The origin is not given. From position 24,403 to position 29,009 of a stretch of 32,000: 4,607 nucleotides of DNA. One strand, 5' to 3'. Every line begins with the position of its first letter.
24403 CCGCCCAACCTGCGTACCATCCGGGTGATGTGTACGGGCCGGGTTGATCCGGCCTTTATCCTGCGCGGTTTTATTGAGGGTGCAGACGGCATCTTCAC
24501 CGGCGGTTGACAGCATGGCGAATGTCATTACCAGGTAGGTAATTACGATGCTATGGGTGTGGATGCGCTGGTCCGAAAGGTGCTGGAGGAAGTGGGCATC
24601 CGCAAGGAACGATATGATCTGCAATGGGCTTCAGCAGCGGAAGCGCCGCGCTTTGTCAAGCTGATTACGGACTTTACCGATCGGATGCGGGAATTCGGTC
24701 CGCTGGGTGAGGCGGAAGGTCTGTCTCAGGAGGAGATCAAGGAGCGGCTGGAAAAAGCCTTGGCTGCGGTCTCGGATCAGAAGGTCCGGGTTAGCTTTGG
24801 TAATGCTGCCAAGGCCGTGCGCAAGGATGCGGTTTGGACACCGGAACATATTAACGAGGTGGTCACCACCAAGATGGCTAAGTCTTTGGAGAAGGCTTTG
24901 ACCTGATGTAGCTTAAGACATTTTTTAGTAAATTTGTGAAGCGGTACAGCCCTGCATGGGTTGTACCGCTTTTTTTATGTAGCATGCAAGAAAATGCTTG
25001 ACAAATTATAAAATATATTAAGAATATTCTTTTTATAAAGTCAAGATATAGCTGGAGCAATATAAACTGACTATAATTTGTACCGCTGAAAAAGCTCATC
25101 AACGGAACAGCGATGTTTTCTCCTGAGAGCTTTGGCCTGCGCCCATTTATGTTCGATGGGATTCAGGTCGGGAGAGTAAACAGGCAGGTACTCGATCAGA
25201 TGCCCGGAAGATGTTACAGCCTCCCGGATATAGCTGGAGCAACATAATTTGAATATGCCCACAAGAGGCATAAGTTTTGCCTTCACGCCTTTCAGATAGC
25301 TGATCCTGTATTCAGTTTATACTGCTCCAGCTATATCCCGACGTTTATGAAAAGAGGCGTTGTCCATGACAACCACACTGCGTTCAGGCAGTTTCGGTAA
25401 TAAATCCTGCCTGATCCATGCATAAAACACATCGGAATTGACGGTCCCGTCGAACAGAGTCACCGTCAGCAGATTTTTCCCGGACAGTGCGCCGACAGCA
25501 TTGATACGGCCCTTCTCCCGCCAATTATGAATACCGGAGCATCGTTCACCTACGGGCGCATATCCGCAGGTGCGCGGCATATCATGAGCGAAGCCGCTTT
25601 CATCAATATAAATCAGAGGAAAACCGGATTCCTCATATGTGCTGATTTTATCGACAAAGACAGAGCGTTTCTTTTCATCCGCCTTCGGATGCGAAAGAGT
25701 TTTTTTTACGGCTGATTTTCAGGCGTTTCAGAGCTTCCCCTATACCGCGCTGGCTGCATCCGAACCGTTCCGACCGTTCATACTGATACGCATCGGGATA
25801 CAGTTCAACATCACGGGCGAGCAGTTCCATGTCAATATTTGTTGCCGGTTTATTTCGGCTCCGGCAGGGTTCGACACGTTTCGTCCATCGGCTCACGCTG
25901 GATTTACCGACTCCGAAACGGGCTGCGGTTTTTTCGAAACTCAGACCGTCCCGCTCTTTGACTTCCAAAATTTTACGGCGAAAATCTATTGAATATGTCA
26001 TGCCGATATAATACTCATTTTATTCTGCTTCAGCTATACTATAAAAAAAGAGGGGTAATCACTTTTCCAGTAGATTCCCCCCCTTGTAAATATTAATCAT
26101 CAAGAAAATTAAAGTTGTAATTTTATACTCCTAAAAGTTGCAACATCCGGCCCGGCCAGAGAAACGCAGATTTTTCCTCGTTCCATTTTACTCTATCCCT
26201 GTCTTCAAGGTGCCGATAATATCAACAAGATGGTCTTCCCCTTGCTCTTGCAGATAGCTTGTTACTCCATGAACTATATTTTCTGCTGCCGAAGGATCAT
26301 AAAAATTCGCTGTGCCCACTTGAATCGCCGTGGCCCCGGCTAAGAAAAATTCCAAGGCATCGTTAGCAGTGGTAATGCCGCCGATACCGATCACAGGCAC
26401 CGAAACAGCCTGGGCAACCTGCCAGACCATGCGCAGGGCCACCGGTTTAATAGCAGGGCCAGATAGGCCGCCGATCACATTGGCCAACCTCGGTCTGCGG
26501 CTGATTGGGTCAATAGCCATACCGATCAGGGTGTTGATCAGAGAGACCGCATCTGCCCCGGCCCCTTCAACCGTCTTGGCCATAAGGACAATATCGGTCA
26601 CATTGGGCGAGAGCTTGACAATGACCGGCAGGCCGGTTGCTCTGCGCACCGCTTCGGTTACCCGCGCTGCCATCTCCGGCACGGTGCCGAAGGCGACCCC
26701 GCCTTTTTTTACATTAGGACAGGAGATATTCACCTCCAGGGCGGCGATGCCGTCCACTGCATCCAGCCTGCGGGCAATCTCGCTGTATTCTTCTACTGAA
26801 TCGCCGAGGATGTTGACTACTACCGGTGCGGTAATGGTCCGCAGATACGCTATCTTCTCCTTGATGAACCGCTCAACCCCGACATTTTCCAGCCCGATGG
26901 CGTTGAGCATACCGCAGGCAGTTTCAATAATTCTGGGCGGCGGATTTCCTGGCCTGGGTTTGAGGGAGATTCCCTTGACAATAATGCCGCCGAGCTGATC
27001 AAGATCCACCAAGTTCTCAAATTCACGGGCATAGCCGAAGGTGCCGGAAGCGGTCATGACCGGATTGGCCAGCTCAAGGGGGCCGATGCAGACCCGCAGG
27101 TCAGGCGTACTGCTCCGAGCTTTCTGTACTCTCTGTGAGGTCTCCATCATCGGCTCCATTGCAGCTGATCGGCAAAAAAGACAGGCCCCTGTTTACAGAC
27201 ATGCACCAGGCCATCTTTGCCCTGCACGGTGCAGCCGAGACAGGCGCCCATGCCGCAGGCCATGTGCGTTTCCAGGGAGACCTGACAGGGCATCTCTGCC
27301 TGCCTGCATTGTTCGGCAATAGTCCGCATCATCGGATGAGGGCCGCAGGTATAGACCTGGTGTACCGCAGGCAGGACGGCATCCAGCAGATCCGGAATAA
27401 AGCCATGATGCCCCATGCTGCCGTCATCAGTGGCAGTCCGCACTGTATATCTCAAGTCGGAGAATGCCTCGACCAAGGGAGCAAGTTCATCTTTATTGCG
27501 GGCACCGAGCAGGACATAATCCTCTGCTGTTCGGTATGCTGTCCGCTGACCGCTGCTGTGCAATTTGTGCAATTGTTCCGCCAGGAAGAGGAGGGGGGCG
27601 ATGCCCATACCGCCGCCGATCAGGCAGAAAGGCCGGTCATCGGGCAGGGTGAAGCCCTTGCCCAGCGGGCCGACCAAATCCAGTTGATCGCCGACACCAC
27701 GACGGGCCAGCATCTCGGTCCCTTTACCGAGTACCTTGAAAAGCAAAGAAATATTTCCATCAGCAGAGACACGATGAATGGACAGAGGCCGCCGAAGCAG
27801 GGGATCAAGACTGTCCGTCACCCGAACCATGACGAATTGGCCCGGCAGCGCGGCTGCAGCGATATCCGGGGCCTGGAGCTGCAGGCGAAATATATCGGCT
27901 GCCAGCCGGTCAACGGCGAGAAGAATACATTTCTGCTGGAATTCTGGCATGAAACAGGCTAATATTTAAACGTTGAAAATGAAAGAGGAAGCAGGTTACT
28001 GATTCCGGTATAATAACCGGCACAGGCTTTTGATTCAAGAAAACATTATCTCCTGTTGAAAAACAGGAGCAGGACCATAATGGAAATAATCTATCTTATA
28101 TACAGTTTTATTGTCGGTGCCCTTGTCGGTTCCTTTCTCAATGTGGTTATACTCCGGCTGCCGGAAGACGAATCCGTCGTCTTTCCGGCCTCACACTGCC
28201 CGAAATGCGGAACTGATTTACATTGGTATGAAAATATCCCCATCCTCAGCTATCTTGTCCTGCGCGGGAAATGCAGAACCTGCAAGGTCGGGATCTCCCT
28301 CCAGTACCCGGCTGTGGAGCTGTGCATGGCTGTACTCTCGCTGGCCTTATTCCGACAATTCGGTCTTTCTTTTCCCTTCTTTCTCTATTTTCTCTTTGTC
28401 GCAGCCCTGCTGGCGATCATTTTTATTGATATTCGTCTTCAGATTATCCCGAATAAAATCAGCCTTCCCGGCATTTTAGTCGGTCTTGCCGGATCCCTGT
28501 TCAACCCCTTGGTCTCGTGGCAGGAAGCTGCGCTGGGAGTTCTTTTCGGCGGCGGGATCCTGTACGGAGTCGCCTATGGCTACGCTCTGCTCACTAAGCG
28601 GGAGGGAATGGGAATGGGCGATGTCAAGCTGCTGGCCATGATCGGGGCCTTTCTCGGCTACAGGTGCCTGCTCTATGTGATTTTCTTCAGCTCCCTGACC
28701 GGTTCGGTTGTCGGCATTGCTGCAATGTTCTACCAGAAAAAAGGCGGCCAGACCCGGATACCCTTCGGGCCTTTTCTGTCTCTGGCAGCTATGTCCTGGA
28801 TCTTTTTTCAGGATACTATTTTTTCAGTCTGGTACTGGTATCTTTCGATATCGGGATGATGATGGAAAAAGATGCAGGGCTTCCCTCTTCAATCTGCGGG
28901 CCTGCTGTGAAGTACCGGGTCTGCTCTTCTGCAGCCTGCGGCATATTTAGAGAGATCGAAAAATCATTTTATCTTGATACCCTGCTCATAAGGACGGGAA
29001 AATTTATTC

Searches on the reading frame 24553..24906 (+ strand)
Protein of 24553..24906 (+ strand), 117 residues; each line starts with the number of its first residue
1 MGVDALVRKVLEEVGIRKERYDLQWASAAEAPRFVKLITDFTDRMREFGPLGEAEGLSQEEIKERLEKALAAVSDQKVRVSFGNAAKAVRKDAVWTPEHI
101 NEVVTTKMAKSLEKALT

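Call 92: search_protein_families(library=pfam, proteins=[window:24553-24906:+], max_evalue=0.001)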
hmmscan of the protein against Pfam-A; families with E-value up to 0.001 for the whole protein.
window:24553-24906:+ (117 aa): 1 family
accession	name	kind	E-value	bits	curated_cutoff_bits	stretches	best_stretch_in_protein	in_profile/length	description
PF02662.21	FlpD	-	2.6e-08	34.3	22.3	1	6-49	80-123/123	Methyl-viologen-reducing hydrogenase, delta subunit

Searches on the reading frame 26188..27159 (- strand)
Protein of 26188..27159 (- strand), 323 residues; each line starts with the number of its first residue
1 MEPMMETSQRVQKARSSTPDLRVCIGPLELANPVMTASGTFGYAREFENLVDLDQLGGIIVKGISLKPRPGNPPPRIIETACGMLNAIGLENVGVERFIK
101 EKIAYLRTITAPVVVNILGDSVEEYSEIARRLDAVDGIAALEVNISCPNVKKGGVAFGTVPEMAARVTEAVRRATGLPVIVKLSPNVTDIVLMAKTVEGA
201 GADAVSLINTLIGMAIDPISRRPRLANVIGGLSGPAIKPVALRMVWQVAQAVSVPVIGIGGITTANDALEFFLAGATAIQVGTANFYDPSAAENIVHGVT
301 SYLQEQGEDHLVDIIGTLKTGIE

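Call 68: search_protein_families(library=pfam, proteins=[window:26188-27159:-], max_evalue=0.001)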
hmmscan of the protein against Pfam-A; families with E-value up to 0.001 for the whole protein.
window:26188-27159:- (323 aa): 4 families
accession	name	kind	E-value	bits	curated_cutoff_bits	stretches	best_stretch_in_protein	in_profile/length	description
PF01180.27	DHO_dh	-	7.6e-79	265.4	27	1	24-302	5-290/291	Dihydroorotate dehydrogenase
PF01207.24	Dus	-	2.3e-11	43.8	20.4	1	111-205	54-155/311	Dihydrouridine synthase (Dus)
PF03060.21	NMO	-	3.8e-07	30.2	28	1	230-285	168-225/331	Nitronate monooxygenase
PF00977.27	His_biosynth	-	0.00013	21.9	23.6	1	238-297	58-117/228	Histidine biosynthesis protein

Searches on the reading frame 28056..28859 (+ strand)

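Call 92: search_protein_families(library=pfam, proteins=[window:28056-28859:+], max_evalue=0.001)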
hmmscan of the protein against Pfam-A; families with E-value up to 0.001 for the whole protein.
window:28056-28859:+ (267 aa): 2 families
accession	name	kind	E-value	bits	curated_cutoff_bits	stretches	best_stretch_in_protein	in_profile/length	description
PF06750.18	A24_N_bact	-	1.1e-35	122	23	1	19-101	1-83/84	Bacterial Peptidase A24 N-terminal domain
PF01478.23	Peptidase_A24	-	3.8e-21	75.9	26.5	1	113-221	2-104/104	Type IV leader peptidase family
